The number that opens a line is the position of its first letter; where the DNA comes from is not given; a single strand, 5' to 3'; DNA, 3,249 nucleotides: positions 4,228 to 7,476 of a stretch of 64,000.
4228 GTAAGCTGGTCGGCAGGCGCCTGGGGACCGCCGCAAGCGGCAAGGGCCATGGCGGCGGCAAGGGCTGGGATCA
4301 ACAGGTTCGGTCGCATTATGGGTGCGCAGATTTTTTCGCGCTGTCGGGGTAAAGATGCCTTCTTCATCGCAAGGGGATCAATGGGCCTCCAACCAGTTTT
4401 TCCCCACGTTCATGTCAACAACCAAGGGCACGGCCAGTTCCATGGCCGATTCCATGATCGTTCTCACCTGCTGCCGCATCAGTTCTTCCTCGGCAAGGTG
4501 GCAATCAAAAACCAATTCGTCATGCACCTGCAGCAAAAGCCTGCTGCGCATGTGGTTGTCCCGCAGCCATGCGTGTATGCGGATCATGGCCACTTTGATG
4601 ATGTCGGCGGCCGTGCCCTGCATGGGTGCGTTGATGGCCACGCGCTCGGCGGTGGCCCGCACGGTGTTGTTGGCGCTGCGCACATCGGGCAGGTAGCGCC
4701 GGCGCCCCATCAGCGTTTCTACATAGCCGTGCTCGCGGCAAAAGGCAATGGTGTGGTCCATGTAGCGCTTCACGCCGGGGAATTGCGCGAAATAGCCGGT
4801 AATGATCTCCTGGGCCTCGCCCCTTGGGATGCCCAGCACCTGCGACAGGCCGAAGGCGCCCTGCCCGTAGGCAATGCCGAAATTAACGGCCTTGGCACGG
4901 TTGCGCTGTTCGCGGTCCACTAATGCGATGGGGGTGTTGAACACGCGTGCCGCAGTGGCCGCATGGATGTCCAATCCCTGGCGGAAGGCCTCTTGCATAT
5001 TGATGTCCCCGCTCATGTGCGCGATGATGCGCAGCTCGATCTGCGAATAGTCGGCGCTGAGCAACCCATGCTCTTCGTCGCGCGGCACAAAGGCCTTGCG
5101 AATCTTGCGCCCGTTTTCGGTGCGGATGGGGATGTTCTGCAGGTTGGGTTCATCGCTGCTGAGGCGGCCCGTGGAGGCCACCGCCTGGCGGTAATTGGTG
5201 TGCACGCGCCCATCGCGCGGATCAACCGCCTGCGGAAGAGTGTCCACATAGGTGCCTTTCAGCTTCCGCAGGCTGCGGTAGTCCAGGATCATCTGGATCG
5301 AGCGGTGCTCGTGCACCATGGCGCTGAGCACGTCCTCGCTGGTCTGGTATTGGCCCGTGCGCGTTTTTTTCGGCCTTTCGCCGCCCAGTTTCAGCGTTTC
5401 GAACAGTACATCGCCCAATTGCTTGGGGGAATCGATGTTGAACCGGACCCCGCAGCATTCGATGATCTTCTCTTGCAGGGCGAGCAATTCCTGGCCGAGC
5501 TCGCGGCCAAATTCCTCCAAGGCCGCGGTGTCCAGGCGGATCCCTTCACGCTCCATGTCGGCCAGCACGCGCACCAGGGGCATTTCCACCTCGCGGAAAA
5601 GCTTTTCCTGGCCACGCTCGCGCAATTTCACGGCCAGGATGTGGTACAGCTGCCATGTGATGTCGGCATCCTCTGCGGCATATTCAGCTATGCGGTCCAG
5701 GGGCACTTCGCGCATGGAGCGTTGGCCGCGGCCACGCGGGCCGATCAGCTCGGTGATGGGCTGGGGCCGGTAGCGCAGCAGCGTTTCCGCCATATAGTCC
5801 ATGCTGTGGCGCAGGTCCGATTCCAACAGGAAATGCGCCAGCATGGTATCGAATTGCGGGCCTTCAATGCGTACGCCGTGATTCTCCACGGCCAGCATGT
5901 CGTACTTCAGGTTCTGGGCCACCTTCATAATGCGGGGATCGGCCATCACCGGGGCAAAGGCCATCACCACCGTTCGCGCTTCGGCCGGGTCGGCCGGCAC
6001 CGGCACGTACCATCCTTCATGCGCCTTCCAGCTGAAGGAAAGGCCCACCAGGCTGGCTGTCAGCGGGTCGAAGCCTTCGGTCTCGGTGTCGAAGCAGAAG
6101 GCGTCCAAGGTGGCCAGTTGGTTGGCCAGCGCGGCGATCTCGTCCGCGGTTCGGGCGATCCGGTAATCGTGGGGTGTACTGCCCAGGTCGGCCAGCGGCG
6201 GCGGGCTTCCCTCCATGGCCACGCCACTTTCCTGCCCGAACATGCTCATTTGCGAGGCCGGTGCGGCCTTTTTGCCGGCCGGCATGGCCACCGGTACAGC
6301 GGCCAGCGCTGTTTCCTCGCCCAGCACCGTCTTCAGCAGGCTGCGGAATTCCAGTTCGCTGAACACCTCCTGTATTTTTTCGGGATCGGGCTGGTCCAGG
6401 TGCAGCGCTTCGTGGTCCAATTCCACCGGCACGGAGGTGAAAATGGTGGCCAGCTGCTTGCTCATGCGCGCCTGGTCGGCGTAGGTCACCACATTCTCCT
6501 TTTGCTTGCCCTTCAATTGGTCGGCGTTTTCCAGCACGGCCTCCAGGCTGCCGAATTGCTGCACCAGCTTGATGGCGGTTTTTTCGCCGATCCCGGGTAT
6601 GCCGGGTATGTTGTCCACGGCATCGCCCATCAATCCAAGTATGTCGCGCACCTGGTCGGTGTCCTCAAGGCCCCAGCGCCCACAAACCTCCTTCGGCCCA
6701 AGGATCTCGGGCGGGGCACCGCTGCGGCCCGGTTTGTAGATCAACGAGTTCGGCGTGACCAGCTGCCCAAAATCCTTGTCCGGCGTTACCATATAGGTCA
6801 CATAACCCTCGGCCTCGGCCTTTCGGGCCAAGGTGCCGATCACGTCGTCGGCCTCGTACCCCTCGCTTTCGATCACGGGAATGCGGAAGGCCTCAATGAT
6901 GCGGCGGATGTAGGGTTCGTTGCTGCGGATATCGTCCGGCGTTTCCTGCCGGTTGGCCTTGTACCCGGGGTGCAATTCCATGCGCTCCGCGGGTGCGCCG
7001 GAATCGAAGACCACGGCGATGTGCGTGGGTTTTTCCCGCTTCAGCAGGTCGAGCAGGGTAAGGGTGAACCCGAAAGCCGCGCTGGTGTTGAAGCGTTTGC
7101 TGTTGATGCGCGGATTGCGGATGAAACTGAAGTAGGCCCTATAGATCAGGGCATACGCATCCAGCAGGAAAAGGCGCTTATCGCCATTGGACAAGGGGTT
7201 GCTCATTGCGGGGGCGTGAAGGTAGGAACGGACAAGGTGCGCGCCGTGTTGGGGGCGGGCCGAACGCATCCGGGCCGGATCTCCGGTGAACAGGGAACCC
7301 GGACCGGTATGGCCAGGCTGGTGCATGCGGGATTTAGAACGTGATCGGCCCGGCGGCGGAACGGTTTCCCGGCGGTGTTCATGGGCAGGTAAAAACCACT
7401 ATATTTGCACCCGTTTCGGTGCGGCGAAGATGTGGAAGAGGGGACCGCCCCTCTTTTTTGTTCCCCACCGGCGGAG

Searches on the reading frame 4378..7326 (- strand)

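Call 52: search_protein_families(library=pfam, proteins=[window:4378-7326:-], max_evalue=0.00001)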
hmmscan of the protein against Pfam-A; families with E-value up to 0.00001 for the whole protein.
window:4378-7326:- (982 aa): 5 families
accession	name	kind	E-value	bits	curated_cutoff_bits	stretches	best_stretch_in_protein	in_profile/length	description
PF00476.26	DNA_pol_A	-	8e-159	529.1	34.3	1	601-980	2-381/381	DNA polymerase family A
PF02739.22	5_3_exonuc_N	-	3.1e-48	164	34.3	1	51-219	1-164/164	5'-3' exonuclease, N-terminal resolvase-like domain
PF01367.25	5_3_exonuc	-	1.3e-32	112.6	40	1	224-315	4-96/97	5'-3' exonuclease, C-terminal SAM fold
PF01612.26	DNA_pol_A_exo1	-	1.9e-27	96.6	23.6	1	388-568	1-172/173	3'-5' exonuclease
PF22619.2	DNA_polI_exo1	-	4.1e-06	27.1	27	1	417-508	6-92/140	DNA polymerase I, ribonuclease H-like domain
